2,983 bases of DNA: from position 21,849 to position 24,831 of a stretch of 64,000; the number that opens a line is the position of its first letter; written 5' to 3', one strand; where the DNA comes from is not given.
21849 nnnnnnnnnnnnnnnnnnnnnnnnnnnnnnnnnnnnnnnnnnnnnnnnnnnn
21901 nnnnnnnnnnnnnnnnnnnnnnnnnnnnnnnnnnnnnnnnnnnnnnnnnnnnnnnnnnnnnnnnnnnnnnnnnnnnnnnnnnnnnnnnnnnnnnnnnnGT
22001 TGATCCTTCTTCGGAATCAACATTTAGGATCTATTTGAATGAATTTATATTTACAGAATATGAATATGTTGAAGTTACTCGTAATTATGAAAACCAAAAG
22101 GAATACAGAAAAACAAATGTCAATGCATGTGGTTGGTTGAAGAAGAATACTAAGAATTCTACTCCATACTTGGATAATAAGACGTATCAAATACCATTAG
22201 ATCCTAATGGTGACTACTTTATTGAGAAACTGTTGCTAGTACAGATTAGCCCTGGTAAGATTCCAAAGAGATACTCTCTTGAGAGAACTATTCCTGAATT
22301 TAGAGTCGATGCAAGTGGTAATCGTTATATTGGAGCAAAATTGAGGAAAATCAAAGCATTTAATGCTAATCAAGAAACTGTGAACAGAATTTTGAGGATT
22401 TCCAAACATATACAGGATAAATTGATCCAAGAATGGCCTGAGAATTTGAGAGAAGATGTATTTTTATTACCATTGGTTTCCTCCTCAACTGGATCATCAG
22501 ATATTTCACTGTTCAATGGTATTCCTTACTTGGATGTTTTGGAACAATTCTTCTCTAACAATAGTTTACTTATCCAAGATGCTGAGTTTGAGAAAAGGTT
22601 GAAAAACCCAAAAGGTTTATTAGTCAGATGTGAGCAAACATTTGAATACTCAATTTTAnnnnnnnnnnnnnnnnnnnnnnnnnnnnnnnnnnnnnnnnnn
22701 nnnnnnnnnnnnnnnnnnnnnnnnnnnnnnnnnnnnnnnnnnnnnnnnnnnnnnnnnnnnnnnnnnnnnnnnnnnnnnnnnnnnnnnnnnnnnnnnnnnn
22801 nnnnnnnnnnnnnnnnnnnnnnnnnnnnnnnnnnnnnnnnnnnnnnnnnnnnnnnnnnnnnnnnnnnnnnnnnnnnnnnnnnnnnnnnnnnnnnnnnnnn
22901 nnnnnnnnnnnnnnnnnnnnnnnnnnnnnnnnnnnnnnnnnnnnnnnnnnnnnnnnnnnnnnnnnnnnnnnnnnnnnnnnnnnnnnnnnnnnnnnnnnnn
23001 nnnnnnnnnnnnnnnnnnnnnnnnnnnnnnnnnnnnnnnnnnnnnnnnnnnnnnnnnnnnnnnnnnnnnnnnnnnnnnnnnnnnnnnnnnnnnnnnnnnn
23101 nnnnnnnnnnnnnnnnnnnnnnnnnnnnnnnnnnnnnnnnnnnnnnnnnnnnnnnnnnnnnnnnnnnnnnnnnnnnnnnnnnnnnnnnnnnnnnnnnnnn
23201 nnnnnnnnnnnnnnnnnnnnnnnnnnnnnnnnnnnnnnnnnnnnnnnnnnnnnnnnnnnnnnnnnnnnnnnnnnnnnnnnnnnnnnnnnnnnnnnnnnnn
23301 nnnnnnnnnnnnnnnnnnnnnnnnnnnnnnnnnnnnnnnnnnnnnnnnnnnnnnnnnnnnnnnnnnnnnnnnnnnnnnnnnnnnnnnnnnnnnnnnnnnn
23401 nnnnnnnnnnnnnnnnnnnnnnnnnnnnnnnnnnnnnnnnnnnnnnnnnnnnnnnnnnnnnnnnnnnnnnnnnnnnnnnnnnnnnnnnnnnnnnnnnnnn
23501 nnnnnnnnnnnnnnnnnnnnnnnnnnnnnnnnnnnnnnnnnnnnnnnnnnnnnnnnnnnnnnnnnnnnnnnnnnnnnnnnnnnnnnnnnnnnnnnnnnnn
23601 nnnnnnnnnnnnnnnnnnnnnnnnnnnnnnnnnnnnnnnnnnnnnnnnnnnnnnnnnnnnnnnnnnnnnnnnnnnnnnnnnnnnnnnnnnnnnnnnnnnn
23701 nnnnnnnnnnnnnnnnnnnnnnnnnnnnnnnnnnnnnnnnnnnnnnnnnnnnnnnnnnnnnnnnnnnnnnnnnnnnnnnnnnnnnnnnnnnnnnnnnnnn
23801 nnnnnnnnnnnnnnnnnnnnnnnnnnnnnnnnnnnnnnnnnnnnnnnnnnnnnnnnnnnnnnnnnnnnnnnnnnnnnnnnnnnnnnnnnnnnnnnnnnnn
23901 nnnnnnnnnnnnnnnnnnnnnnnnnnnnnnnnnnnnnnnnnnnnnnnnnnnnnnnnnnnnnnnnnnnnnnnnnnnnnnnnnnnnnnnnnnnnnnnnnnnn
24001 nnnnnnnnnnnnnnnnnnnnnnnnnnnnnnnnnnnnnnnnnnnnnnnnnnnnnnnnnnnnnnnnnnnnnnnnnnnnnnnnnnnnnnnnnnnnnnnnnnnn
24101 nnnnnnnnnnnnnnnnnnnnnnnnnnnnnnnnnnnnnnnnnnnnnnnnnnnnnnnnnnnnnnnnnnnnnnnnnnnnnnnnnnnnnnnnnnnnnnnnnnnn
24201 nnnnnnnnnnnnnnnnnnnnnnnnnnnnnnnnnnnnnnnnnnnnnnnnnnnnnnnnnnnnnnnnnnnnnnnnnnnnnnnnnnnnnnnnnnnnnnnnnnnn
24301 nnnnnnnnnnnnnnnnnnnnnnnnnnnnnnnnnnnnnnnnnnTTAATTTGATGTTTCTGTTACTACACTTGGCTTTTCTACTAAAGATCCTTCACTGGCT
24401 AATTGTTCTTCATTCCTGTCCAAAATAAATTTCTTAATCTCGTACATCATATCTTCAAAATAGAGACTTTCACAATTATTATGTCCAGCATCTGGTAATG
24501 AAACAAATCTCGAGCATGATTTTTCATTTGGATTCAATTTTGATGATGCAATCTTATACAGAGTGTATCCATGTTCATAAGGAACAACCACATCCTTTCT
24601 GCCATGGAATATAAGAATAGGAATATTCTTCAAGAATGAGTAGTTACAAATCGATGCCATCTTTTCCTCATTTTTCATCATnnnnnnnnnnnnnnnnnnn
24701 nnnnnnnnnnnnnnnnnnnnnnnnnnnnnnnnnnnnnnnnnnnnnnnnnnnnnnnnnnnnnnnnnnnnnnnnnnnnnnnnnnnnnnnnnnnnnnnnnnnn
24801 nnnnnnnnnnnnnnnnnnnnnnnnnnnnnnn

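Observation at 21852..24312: Dicer-like protein with one intact and one degenerate RNase III signature and a C-terminal dsRBD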

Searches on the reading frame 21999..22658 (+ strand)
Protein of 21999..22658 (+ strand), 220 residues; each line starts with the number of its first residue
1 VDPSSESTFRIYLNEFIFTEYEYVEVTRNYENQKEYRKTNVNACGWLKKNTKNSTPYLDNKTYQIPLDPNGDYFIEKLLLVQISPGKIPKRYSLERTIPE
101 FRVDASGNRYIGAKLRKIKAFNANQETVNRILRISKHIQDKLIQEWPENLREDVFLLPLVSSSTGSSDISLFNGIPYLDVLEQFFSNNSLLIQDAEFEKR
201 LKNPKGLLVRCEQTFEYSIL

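Call 61: predict_structure(alignment_id=A2)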
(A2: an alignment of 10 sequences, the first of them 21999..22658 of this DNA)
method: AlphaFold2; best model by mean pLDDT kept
length: 220 residues; sequences in the alignment: 10
mean_pLDDT: 70.9   pTM: 0.67
mean pLDDT of the five models: 70.9, 69.7, 68.7, 68.7, 68.5
residues with pLDDT >= 90: 23; 70-90: 106; 50-70: 59; < 50: 32
segments of 3 or more residues with pLDDT < 50: 54-56, 190-194, 203-220
pLDDT, mean of each block of 10 residues (from residue 1): 67 88 71 61 67 53 71 83 89 87 82 89 90 86 70 86 64 65 71 51 41 28
secondary structure, 60 per line:
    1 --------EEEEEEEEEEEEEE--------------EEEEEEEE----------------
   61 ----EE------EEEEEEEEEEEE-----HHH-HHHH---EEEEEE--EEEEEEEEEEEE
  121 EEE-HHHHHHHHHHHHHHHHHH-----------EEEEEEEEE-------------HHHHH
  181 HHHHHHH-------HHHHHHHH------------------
elements in order: E9-22 E37-44 E73-84 H94-97 E101-106 E109-123 H125-142 E154-162 H176-187 H195-202

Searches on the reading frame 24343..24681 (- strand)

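Call 18: search_protein_families(library=pfam, proteins=[window:24343-24681:-], max_evalue=0.001)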
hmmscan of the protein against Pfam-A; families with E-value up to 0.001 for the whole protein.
window:24343-24681:- (112 aa): 3 families
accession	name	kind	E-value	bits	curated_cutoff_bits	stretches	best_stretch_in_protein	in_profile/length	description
PF02230.22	Abhydrolase_2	-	5.2e-05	23.6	23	1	18-86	155-213/217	Phospholipase/Carboxylesterase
PF00326.27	Peptidase_S9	-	7.9e-05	22.7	22.6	1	4-68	125-188/213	Prolyl oligopeptidase family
PF20434.5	BD-FAE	-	0.00027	21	26.8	1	7-43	177-213/215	BD-FAE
